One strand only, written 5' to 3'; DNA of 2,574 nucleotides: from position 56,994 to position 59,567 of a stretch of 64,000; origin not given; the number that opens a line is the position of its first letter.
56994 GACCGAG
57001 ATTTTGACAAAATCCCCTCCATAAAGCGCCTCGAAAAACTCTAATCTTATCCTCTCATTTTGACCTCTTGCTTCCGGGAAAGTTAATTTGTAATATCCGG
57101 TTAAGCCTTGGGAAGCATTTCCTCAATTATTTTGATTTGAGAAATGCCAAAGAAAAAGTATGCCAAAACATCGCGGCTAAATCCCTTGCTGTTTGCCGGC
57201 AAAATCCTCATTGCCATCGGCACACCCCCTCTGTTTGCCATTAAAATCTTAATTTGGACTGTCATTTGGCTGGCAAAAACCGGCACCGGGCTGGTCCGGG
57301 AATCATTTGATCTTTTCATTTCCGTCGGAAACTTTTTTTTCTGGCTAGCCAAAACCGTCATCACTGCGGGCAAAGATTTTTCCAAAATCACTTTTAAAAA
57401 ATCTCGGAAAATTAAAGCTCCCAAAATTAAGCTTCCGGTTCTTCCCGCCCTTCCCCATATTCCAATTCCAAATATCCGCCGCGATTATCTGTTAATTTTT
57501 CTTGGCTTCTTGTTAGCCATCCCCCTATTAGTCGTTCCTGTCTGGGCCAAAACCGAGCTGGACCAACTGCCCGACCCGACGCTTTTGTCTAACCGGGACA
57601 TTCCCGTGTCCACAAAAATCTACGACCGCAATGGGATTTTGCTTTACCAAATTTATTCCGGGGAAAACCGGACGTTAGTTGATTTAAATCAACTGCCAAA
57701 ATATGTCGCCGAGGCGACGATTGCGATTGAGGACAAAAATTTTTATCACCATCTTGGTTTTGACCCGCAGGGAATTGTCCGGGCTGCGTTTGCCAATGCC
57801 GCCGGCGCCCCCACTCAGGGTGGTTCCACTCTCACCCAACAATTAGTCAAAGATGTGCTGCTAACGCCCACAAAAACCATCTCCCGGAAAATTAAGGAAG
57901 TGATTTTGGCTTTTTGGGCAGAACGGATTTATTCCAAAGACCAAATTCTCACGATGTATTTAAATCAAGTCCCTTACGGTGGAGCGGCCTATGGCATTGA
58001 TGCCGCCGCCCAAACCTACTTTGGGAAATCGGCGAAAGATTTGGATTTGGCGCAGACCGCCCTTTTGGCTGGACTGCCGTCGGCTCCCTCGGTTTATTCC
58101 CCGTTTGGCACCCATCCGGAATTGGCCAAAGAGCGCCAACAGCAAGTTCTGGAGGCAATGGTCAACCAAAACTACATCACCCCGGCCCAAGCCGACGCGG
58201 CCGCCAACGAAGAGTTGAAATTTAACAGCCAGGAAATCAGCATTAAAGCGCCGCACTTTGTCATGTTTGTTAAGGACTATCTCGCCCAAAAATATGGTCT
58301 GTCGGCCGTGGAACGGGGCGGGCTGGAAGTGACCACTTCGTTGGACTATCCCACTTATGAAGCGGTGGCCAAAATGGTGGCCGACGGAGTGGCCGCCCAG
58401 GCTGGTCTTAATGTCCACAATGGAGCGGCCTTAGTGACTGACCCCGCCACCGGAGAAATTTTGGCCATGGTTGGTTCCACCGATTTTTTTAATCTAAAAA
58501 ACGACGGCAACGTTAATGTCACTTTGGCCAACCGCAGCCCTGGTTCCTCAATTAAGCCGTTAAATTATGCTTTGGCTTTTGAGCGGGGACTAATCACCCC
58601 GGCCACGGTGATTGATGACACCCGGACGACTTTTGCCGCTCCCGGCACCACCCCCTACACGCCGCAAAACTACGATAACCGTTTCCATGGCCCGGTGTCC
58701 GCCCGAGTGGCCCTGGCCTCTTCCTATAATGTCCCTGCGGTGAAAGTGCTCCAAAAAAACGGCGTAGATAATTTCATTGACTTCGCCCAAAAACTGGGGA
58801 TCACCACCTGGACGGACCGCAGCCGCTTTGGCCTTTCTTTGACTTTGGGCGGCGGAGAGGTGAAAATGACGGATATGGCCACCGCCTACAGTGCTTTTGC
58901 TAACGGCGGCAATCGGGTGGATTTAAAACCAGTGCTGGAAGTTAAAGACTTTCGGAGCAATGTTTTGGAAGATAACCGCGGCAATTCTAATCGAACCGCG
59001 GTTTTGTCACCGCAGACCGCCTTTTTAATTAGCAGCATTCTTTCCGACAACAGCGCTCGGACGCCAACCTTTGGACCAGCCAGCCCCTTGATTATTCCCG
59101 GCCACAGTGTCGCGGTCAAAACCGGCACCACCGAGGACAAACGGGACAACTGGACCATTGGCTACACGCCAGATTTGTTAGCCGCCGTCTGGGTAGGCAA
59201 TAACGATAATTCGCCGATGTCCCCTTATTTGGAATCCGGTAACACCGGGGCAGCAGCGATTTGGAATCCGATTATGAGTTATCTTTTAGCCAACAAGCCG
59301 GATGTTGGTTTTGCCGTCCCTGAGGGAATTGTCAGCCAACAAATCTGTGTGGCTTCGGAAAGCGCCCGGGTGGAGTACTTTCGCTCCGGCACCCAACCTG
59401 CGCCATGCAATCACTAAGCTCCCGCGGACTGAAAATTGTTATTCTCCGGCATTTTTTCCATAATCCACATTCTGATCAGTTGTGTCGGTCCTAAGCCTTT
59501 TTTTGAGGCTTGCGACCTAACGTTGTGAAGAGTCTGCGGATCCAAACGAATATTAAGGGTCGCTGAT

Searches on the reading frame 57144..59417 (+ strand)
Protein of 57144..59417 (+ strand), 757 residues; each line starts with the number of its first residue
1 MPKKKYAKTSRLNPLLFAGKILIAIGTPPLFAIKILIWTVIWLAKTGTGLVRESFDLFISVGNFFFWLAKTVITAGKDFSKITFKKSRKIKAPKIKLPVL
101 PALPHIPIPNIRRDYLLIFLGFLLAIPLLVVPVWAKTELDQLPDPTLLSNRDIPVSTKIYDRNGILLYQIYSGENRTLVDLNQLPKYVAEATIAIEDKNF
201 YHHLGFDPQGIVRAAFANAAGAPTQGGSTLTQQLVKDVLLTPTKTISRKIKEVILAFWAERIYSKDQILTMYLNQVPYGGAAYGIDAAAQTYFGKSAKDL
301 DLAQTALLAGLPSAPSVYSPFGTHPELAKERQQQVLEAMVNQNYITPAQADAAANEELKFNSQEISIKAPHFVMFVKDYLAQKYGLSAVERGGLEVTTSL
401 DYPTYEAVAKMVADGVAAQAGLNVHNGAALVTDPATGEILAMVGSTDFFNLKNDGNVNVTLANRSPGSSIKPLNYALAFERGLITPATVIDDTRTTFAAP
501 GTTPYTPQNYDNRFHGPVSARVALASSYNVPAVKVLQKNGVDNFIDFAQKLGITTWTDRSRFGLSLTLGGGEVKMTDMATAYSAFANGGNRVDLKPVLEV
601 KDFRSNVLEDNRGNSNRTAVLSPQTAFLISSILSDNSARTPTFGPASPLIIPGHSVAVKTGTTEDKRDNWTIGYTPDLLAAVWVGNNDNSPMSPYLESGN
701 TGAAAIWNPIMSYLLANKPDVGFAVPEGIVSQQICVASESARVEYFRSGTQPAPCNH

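Call 52: search_protein_families(library=pfam, proteins=[window:57144-59417:+])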
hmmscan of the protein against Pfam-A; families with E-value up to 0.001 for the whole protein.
window:57144-59417:+ (757 aa): 2 families
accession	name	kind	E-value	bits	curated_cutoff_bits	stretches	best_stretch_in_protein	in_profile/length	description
PF00912.28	Transgly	-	4.9e-63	212.2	27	1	166-339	4-177/178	Transglycosylase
PF00905.27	Transpeptidase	-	4.1e-28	98.9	22.1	1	427-711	1-298/299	Penicillin binding protein transpeptidase domain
